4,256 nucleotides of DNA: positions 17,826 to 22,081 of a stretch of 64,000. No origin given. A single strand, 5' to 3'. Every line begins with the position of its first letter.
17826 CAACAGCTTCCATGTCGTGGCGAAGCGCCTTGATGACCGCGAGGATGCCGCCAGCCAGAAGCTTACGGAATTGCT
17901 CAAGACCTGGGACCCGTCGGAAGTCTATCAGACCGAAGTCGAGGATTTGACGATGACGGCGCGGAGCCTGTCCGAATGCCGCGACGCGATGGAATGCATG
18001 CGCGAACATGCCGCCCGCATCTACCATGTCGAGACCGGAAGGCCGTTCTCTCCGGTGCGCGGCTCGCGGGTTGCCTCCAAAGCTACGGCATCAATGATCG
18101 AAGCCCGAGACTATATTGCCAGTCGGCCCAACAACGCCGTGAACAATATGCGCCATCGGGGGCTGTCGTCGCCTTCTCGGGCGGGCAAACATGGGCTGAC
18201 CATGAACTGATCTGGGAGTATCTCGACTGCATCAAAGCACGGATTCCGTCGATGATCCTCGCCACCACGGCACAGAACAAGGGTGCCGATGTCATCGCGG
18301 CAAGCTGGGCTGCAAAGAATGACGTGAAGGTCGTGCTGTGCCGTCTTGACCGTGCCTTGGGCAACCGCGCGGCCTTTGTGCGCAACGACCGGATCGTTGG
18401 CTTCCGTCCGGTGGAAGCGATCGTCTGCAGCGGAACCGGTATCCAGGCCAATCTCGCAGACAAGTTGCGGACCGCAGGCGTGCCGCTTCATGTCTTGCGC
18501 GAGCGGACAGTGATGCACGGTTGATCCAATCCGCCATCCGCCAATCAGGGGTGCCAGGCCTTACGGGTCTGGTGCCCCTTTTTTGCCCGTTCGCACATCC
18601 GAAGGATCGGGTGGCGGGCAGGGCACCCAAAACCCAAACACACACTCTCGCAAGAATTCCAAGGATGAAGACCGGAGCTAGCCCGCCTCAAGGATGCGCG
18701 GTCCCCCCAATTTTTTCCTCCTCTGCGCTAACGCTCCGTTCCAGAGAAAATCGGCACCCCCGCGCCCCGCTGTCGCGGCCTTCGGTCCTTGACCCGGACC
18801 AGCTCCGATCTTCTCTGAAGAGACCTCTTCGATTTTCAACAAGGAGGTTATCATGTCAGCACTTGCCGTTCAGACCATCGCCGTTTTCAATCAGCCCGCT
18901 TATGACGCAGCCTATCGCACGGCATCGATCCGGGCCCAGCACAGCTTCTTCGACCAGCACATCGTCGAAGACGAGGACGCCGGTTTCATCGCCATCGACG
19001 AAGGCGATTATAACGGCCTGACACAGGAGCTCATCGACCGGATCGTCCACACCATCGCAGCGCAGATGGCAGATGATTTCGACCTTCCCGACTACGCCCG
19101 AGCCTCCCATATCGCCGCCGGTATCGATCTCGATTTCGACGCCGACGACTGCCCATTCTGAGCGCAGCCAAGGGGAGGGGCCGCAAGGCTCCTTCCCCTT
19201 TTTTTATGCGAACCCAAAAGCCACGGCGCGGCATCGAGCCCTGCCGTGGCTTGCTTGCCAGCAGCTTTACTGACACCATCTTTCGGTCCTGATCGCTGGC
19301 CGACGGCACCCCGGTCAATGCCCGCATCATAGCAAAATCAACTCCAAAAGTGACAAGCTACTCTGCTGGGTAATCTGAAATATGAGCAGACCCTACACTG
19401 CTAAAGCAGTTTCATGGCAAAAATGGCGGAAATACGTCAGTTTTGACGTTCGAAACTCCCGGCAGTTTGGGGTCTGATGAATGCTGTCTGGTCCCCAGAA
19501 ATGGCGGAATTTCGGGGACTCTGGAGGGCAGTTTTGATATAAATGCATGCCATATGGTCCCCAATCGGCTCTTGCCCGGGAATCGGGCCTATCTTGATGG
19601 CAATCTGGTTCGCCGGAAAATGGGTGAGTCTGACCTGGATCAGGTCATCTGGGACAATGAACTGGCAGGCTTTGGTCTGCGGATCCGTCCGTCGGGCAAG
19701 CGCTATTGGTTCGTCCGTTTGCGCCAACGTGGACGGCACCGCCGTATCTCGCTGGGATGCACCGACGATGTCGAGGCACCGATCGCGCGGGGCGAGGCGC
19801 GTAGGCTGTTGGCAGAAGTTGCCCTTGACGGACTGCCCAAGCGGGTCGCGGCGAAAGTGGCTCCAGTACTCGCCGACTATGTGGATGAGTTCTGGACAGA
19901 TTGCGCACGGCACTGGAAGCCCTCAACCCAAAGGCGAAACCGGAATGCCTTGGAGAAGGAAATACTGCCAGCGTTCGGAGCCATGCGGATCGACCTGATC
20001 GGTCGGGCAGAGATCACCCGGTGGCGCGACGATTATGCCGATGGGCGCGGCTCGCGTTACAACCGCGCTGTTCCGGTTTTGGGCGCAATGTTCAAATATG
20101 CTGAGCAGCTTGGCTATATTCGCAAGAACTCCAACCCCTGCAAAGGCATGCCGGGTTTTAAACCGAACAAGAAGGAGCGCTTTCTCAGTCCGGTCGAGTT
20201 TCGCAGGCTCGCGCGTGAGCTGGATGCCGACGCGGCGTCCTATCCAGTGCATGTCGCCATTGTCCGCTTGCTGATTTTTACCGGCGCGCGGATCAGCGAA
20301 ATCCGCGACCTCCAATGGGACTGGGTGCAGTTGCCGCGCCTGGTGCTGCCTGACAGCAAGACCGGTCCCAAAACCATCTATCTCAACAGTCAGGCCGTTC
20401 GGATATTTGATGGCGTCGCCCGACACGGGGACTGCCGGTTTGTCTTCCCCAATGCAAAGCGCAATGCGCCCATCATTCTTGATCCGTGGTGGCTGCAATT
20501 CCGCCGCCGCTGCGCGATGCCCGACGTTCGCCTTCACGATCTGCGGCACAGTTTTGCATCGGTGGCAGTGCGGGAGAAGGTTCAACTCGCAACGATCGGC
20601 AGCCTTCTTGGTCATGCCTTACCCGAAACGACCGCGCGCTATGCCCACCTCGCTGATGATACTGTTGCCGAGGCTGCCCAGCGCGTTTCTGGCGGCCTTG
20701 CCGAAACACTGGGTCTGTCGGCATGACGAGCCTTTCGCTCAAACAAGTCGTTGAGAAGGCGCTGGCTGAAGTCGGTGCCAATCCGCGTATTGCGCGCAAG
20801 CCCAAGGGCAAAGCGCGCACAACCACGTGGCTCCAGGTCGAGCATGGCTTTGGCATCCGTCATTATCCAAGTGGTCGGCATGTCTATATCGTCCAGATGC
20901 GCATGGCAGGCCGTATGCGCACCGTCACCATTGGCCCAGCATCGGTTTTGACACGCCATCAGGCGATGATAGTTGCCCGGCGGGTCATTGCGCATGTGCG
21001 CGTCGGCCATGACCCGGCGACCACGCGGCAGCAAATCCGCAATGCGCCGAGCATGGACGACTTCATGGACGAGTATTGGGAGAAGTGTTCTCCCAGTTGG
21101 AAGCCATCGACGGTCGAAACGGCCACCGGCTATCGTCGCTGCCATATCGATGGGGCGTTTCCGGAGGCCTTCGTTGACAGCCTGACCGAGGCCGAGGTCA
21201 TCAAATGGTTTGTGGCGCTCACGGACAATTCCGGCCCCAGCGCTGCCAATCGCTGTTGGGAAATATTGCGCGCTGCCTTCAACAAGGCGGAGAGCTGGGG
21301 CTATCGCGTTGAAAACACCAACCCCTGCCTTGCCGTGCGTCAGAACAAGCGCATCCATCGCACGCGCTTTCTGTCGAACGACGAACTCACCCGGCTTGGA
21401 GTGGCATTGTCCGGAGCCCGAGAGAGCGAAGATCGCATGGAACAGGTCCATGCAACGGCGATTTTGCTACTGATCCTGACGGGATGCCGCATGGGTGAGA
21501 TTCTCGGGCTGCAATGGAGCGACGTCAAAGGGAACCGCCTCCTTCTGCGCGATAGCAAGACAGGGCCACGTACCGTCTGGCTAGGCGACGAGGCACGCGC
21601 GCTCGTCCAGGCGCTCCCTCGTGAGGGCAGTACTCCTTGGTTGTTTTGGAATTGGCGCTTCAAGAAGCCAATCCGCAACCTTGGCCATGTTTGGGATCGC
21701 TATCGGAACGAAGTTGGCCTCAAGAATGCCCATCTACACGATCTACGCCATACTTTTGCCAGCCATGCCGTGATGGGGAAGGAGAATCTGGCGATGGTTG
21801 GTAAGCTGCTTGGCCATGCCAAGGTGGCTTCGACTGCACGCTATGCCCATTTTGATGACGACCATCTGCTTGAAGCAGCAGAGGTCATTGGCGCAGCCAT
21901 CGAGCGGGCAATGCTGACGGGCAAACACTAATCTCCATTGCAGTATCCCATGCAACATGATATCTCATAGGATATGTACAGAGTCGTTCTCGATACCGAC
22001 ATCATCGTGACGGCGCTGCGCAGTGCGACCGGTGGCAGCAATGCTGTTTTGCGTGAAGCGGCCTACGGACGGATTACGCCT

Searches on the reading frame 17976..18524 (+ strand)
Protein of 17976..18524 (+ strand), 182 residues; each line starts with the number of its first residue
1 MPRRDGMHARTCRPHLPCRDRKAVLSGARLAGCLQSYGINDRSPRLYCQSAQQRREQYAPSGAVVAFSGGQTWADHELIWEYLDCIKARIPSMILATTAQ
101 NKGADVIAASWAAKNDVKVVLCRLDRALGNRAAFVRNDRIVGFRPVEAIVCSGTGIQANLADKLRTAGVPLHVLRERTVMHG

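Call 16: search_protein_families(library=pfam, proteins=[window:17976-18524:+], max_evalue=0.001)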
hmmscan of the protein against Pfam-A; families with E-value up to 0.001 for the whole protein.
window:17976-18524:+ (182 aa): 1 family
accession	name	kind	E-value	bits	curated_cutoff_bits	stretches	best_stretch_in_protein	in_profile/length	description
PF10686.14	YAcAr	-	6.4e-23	80.8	28.2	1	64-127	2-64/66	YspA, cpYpsA-related SLOG family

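Call 79: search_protein_families(library=padloc, proteins=[window:17976-18524:+], max_evalue=0.00001)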
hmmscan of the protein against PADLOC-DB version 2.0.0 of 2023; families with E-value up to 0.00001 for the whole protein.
window:17976-18524:+ (182 aa): 0 families

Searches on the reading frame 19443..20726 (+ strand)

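Call 15: search_protein_families(library=pfam, proteins=[window:19443-20726:+], max_evalue=0.001)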
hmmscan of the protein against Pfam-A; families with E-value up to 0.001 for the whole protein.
window:19443-20726:+ (427 aa): 4 families
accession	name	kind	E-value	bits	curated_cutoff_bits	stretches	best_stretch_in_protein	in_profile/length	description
PF00589.27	Phage_integrase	-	9.4e-14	52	27.1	1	247-405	2-170/172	Phage integrase family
PF14659.12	Phage_int_SAM_3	-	6.1e-11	42.8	22.6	1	143-196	2-55/58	Phage integrase, N-terminal SAM-like domain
PF13356.12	Arm-DNA-bind_3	-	7.2e-09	36.1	27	1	75-129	21-73/83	Arm DNA-binding domain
PF22022.2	Phage_int_M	-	5.8e-07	30.1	27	1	147-229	5-88/96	Phage integrase central domain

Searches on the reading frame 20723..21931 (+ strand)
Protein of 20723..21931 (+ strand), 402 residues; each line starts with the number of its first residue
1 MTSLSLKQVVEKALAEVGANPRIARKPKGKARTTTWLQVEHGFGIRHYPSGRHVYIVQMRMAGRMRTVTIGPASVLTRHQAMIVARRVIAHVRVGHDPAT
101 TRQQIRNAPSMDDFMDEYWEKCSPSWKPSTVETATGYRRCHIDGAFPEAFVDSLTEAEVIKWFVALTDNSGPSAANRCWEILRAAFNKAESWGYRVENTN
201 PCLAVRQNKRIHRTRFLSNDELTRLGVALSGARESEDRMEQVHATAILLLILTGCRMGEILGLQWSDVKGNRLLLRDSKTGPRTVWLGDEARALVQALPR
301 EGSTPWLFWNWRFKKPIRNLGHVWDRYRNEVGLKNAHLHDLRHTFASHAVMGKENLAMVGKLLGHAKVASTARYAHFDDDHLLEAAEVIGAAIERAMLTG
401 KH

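Call 15: search_protein_families(library=pfam, proteins=[window:20723-21931:+], max_evalue=0.001)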
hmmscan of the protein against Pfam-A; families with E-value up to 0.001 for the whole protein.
window:20723-21931:+ (402 aa): 3 families
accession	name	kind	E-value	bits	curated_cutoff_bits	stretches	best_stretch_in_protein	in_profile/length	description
PF00589.27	Phage_integrase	-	5.2e-20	72.4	27.1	1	237-379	18-170/172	Phage integrase family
PF13356.12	Arm-DNA-bind_3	-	5.1e-09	36.6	27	1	27-104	9-82/83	Arm DNA-binding domain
PF14659.12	Phage_int_SAM_3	-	1.7e-05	25.4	22.6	1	113-162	4-53/58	Phage integrase, N-terminal SAM-like domain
